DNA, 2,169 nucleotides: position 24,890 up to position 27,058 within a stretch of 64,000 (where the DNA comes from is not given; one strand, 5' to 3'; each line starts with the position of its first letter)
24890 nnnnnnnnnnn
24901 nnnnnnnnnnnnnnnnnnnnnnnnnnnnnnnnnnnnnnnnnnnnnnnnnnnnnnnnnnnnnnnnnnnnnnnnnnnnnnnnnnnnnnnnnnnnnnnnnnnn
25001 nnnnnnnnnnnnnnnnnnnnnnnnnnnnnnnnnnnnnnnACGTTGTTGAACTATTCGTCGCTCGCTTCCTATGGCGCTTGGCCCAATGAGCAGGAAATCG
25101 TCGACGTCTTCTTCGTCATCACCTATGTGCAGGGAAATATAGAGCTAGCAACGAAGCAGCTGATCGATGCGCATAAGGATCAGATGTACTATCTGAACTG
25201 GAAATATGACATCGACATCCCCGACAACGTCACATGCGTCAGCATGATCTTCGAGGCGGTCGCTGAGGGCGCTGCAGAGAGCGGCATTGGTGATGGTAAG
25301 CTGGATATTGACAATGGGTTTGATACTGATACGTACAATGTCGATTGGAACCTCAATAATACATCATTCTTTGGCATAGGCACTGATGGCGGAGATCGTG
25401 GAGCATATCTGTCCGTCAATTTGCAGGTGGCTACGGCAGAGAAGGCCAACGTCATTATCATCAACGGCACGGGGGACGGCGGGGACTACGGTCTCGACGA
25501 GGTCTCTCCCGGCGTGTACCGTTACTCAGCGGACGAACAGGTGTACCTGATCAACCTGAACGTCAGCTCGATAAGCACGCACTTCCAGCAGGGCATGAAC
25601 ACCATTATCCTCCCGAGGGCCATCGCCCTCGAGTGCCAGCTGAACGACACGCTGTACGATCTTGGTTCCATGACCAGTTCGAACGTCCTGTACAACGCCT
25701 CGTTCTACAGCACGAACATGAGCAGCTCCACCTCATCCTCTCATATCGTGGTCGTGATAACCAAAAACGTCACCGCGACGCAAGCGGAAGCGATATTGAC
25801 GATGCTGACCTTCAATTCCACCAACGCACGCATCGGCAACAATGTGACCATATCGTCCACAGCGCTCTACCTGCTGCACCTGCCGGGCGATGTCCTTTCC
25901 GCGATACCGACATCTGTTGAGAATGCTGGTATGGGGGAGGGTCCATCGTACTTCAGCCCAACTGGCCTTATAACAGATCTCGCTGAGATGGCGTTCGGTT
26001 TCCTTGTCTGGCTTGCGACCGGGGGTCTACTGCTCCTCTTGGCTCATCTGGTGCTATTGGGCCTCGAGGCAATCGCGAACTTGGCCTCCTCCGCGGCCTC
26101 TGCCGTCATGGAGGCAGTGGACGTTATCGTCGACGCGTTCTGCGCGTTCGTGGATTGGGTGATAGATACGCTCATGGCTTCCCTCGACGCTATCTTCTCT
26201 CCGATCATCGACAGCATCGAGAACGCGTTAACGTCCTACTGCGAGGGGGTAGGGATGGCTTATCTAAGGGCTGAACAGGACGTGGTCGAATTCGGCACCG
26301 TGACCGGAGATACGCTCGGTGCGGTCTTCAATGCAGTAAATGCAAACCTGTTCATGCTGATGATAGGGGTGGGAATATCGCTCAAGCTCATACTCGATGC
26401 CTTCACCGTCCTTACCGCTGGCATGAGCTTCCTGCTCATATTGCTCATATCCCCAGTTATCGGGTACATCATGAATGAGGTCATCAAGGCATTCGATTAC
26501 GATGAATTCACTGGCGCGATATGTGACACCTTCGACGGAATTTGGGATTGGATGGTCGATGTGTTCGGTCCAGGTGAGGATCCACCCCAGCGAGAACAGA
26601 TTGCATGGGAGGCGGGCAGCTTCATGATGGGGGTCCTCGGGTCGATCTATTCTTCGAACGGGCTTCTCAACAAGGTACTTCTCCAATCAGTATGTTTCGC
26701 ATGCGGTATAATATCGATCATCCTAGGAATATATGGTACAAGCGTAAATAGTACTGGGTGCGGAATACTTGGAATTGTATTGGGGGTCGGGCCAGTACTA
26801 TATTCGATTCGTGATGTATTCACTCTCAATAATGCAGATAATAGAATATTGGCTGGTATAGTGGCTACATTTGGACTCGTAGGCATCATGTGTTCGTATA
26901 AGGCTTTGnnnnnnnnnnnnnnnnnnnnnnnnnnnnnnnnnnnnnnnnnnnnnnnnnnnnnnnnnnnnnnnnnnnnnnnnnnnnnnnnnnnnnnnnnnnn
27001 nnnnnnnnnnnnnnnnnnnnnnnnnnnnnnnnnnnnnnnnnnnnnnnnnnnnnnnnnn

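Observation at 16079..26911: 3610-aa island-encoded surface protein with an unusual domain order and a polytopic C-terminus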

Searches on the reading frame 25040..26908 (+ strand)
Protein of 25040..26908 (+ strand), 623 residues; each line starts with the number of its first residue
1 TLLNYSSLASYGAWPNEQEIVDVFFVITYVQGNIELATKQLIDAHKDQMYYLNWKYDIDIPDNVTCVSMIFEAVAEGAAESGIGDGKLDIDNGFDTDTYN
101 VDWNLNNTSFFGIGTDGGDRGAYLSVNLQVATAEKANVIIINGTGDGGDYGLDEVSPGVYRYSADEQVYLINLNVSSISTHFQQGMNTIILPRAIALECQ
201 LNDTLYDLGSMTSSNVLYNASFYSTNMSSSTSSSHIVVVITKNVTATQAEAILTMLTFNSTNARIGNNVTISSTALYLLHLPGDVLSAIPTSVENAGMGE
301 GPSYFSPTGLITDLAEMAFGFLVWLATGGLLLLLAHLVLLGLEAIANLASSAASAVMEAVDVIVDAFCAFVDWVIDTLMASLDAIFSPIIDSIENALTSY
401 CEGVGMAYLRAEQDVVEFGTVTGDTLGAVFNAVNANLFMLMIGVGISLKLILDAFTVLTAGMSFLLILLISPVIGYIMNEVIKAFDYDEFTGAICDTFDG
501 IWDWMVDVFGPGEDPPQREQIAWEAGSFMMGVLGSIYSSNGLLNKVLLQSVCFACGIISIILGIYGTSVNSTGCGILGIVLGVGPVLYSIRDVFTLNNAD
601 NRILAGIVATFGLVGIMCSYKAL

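Call 11: find_homologous_proteins(query=window:25400-26908:+)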
Query window:25400-26908:+ (503 aa): 37 proteins with E <= 0.001 among 8000 candidates.
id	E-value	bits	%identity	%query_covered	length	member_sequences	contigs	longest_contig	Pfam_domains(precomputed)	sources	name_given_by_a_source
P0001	7.1e-268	907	84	100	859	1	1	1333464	-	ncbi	ncbi:MAG: hypothetical protein AB9819_06750 [Methanomassiliicoccales archaeon]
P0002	2.2e-181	622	58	100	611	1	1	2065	-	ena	-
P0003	2.1e-177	609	57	100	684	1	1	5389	-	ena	-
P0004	1.3e-148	514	60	79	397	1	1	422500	-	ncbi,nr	ncbi:MAG: hypothetical protein NT131_05940 [Methanomassiliicoccales archaeon]|nr:hypothetical protei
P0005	1.2e-140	488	63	73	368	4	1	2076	-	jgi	jgi:hypothetical protein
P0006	3.3e-126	440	63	70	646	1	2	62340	-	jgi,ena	-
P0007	1.1e-119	418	47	100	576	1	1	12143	-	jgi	-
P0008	1.7e-111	391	58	69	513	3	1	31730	-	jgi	jgi:hypothetical protein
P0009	6.6e-110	386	55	67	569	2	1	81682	-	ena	-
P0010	6.1e-106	373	46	91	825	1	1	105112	-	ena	-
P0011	1.1e-103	366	53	72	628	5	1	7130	-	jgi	-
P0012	3.2e-102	361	54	67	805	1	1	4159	-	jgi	jgi:hypothetical protein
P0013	8.2e-102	359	54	72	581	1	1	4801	-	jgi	jgi:hypothetical protein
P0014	8.3e-102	359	54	72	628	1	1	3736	-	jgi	-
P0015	1.3e-101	359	53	72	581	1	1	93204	-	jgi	jgi:hypothetical protein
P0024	1.4e-73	266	43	72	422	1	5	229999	-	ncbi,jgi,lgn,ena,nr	ncbi:MAG TPA: hypothetical protein VMW85_04180 [Methanomassiliicoccales archaeon]|nr:hypothetical pr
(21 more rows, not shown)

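Call 12: find_encoding_contigs(protein=P0001, flank=10000, max_places=2)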
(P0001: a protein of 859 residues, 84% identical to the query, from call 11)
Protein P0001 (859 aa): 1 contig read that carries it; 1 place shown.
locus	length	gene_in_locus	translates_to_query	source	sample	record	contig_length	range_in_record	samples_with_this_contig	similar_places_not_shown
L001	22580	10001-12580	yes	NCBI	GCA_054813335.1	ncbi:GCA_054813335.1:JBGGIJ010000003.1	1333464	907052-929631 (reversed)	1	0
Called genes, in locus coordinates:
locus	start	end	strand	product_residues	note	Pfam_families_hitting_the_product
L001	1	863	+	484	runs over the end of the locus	PF00361:Proton_antipo_M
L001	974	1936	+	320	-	PF00348:polyprenyl_synt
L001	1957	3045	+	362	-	PF01266:DAO (weak), PF01494:FAD_binding_3, PF07992:Pyr_redox_2 (weak), PF12831:FAD_oxidored (weak), PF13450:NAD_binding_8 (weak), PF22578:GGR_cat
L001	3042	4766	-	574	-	PF02310:B12-binding, PF04055:Radical_SAM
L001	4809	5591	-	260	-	PF01255:Prenyltransf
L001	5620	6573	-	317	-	PF22641:TiaS_TCKD, PF08489:TiaS_FLD (faint)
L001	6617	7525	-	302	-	PF10977:DUF2797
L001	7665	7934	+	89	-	-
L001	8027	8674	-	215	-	PF01885:PTS_2-RNA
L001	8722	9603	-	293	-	PF00763:THF_DHG_CYH, PF02882:THF_DHG_CYH_C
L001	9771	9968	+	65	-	-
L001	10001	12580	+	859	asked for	-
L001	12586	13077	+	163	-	-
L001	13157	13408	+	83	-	-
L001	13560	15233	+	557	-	PF01268:FTHFS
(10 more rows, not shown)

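Call 13: find_encoding_contigs(protein=P0024, flank=10000, max_places=2)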
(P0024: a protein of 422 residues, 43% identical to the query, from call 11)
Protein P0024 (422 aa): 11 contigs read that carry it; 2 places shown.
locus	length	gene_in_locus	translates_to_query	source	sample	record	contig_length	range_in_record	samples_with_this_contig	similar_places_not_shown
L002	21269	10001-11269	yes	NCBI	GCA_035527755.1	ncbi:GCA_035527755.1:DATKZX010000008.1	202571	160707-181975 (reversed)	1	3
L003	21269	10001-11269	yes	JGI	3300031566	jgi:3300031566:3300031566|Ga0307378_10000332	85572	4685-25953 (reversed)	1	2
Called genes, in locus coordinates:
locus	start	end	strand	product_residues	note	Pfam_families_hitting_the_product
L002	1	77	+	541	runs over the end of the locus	PF01979:Amidohydro_1, PF07969:Amidohydro_3 (weak), PF13382:Adenine_deam_C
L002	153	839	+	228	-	PF00156:Pribosyltran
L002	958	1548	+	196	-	PF00156:Pribosyltran, PF14681:UPRTase (weak)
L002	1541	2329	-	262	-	PF01061:ABC2_membrane, PF12698:ABC2_membrane_3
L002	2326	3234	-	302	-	PF00005:ABC_tran, PF13304:AAA_21, PF27102:NodI_C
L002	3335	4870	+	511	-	PF01970:TctA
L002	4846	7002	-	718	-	PF03104:DNA_pol_B_exo1 (faint), PF00136:DNA_pol_B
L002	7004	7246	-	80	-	PF26485:DUF8156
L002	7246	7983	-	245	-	PF08423:Rad51 (weak)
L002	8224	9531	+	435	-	-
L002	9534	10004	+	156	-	-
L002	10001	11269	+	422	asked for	-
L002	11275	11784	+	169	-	-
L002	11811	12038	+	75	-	-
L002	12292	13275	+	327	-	PF07521:RMMBL (weak)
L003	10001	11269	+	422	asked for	-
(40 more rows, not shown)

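Call 45: predict_structure(alignment_id=A1)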
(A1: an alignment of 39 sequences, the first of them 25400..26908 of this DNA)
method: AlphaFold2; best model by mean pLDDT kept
length: 503 residues; sequences in the alignment: 39
mean_pLDDT: 57.4   pTM: 0.38
mean pLDDT of the five models: 57.4, 55.8, 55.8, 54.5, 54.4
residues with pLDDT >= 90: 0; 70-90: 103; 50-70: 231; < 50: 169
segments of 3 or more residues with pLDDT < 50: 1-16, 25-29, 36-40, 82-87, 107-115, 149-202, 205-208, 214-219, 221-229, 362-403, 405-407
pLDDT, mean of each block of 10 residues (from residue 1): 24 44 49 48 56 75 70 63 48 67 52 50 77 73 57 39 39 31 38 44 48 49 46 54 67 70 68 66 65 70 64 64 69 67 60 57 43 33 39 42 50 53 61 75 64 73 83 71 74 77 68
secondary structure, 60 per line:
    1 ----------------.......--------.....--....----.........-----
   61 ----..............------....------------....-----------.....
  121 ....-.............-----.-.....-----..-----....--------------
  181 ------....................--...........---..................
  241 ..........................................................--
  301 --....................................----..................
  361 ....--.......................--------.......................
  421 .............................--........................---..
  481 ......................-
elements in order: E17-23 E32-36 E39-42 E47-55 E65-72 H73-78 H85-88 E101-104 E116-124 H126-137 E146-150 H163-166 H187-206 H209-219 H223-298 H303-338 H343-364 H367-389 H398-449 H452-475 H479-502

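Call 50: search_solved_structures(query=A1, max_evalue=1)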
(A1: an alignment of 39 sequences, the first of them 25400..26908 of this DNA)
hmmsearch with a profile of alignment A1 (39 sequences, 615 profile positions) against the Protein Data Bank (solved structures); distinct sequences matched with E-value up to 1: 2.
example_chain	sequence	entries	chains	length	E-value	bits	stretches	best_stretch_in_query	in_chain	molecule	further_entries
4uos_A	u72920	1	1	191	0.06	15.6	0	362-417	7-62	DESIGNED HELICAL BUNDLE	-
4tql_A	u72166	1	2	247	0.63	12.2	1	326-405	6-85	Three helix bundle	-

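Call 53: find_encoding_contigs(protein=P0006, flank=10000, max_places=2)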
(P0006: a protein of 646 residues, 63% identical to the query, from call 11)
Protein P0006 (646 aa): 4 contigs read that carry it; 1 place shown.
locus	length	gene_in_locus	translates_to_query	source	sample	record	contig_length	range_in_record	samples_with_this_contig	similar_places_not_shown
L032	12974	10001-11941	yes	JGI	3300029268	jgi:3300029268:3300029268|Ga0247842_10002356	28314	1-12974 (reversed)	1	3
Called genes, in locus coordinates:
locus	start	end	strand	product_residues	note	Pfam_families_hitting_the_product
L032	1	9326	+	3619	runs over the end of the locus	PF16655:PhoD_N (faint), PF16656:Pur_ac_phosph_N, PF21605:CRLF2-like_D2 (faint), PF16656:Pur_ac_phosph_N, PF00041:fn3 (weak), PF16656:Pur_ac_phosph_N, PF00041:fn3 (weak), PF16656:Pur_ac_phosph_N (weak), +2 more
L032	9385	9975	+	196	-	-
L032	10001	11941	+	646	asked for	-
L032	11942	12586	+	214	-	-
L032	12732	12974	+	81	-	?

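Call 58: search_protein_representatives(alignment_id=A1)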
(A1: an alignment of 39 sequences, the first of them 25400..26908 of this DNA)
Query: 39 sequences, 615 profile positions. Proteins with E-value up to 0.001 (for the whole library): 545; up to 1e-10: 239; up to 1e-30: 91. The best 150 are listed.
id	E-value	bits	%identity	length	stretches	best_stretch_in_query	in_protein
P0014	1.5e-267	906.1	-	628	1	6-613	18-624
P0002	3.6e-255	865.3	-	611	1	7-606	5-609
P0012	9.9e-252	853.9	-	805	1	3-614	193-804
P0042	1.6e-248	843.3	-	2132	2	4-539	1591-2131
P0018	5.7e-246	834.9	-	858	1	4-605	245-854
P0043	1.8e-230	783.6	-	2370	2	3-613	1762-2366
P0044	1.2e-209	714.8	-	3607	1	7-602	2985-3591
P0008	3.5e-205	700.2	-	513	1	109-609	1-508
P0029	2.9e-185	634.4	-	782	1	5-611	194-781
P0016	1.4e-172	592.5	-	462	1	167-608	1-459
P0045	6.7e-165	567.1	-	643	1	3-602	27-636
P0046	1.6e-164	565.9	-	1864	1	5-607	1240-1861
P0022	2.1e-164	565.4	-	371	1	167-539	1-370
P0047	1.7e-161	555.8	-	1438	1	4-605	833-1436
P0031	1.8e-157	542.6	-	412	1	187-614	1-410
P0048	2.4e-148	512.4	-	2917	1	4-607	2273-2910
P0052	3.7e-101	356.5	-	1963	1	19-611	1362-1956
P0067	3.0e-74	267.7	-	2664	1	29-606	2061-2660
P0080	2.4e-55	205.2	-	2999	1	27-608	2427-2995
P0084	2.2e-53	198.7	-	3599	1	33-600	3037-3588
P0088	9.5e-47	176.8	-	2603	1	33-577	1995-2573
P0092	2.0e-44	169.2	-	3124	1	29-605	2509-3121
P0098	1.4e-40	156.4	-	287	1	322-608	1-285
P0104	2.8e-36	142.2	-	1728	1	114-610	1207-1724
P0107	1.7e-34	136.3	-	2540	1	134-603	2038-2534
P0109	1.3e-33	133.5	-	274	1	339-599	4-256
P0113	8.0e-32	127.5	-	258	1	351-611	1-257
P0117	4.7e-31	125.0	-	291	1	334-601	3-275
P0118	7.2e-31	124.4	-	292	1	328-605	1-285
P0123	1.1e-29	120.5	-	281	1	331-604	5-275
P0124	1.9e-29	119.7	-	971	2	137-246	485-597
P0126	8.9e-29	117.5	-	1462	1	137-566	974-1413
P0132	3.0e-27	112.4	-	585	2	137-246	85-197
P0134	1.2e-26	110.5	-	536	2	319-604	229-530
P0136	4.1e-26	108.7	-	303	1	344-607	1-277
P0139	1.4e-25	106.9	-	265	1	344-606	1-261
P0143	6.0e-25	104.8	-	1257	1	135-591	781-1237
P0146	2.1e-24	103.0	-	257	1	352-614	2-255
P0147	3.9e-24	102.2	-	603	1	180-608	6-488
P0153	3.0e-23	99.2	-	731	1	135-575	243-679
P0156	6.5e-23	98.1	-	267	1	351-607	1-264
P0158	1.2e-22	97.3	-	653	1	133-583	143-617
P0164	5.9e-21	91.6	-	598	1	138-608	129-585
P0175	8.3e-19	84.5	-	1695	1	317-574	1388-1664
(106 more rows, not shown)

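Call 59: search_protein_families(library=pfam, max_evalue=0.01, proteins=[P0098, P0109, P0113, P0117, P0118, P0123, P0136, P0139, P0146, P0156])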
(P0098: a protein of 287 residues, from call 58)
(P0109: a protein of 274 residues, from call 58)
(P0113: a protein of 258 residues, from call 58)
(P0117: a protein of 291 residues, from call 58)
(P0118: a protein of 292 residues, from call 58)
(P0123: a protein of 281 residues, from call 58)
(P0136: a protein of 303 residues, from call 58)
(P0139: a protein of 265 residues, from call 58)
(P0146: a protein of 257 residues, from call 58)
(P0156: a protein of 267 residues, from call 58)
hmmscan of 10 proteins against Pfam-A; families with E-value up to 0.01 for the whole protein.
P0098 (287 aa): 0 families

P0109 (274 aa): 0 families

P0113 (258 aa): 0 families

P0117 (291 aa): 0 families

P0118 (292 aa): 0 families

P0123 (281 aa): 0 families

P0136 (303 aa): 0 families

P0139 (265 aa): 0 families

P0146 (257 aa): 0 families

P0156 (267 aa): 0 families

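Call 60: list_cluster_members(proteins=[P0044, P0098, P0113, P0118, P0136, P0146, P0084, P0092, P0175, P0134])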
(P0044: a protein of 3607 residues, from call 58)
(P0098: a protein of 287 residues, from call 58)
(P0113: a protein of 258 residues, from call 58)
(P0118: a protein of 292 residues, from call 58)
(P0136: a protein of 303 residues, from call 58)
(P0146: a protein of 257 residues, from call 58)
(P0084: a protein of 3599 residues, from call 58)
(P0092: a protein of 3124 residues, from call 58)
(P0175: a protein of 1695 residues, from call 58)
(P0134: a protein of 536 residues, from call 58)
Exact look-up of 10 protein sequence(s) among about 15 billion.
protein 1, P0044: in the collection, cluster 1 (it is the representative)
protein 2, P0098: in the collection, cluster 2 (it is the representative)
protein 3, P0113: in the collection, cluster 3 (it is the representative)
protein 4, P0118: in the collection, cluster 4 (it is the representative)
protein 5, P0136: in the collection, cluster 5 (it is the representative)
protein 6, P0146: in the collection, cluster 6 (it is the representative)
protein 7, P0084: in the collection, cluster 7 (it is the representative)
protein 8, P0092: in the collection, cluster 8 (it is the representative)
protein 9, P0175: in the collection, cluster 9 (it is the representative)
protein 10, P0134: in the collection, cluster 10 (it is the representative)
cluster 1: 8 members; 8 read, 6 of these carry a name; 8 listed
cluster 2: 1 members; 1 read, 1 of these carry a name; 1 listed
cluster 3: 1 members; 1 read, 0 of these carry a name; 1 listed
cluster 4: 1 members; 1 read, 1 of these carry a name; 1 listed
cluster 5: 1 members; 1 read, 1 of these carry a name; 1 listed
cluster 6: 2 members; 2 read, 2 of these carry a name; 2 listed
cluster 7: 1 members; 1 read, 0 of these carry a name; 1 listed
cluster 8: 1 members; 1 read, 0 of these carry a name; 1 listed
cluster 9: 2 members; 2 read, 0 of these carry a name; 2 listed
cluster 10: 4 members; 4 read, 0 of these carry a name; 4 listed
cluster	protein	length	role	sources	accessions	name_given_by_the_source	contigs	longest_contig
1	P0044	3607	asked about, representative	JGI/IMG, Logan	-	phosphodiesterase/alkaline phosphatase D-like protein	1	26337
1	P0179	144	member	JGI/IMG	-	hypothetical protein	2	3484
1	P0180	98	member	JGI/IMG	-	hypothetical protein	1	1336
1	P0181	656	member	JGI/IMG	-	hypothetical protein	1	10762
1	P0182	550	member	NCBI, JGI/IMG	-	hypothetical protein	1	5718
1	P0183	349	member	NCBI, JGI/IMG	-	phosphodiesterase/alkaline phosphatase D-like protein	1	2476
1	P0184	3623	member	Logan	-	-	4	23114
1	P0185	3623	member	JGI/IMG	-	-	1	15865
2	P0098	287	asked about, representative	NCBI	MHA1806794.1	MAG: hypothetical protein ACTSX2_04410, partial [Candidatus Thorarchaeota archaeon]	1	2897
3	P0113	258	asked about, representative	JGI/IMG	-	-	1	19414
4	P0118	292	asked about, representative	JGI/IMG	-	hypothetical protein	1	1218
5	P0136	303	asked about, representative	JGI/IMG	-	hypothetical protein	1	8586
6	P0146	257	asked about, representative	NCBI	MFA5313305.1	MAG: hypothetical protein WC375_08350 [Methanomassiliicoccales archaeon]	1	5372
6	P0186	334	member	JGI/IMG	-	hypothetical protein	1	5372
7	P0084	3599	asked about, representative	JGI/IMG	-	-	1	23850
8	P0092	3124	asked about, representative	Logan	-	-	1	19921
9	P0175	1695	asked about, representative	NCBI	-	-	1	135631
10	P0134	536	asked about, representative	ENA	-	-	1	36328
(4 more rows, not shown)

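Call 61: find_encoding_contigs(protein=P0113, flank=8000, max_places=1)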
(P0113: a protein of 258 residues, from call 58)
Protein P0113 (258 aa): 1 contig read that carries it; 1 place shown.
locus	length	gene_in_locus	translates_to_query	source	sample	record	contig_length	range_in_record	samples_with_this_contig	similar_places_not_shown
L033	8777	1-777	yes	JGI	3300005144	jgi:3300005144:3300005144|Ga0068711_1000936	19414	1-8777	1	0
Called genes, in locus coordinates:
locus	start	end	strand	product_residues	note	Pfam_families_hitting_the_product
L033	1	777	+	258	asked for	?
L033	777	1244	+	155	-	-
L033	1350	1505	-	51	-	-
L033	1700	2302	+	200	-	-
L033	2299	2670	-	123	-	-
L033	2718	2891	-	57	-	-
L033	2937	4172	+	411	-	-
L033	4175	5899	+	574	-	PF01935:DUF87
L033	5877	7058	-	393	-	PF14236:DruA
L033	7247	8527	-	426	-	PF20720:nSTAND3 (weak)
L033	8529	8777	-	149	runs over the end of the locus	-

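Call 62: find_encoding_contigs(protein=P0175, flank=8000, max_places=1)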
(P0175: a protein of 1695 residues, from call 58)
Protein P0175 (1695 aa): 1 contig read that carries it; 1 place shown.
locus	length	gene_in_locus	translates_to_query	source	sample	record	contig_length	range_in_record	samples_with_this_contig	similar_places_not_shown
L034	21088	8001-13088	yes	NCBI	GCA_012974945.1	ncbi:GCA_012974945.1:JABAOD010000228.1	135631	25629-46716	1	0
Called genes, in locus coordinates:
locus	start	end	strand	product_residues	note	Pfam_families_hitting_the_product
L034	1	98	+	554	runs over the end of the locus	PF16927:HisKA_7TM, PF05763:DUF835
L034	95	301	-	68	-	-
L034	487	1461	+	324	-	-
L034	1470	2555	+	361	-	PF01266:DAO (faint), PF01494:FAD_binding_3, PF04820:Trp_halogenase (faint), PF12831:FAD_oxidored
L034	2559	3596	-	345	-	-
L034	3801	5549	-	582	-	PF04675:DNA_ligase_A_N, PF01068:DNA_ligase_A_M, PF04679:DNA_ligase_A_C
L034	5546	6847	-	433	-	PF00206:Lyase_1, PF08328:ASL_C (weak), PF10397:ADSL_C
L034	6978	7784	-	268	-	PF12802:MarR_2 (faint), PF12840:HTH_20 (weak), PF02830:V4R (weak)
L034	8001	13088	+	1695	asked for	PF18884:TSP3_bac (faint), PF06832:BiPBP_C (faint), PF17957:Big_7, PF19077:Big_13 (faint), PF13750:Big_3_3 (faint), PF17957:Big_7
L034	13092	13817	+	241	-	-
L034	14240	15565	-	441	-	-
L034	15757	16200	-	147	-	PF19502:DUF6036 (weak)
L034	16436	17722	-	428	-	PF02403:Seryl_tRNA_N, PF00587:tRNA-synt_2b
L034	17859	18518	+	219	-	-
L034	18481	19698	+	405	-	-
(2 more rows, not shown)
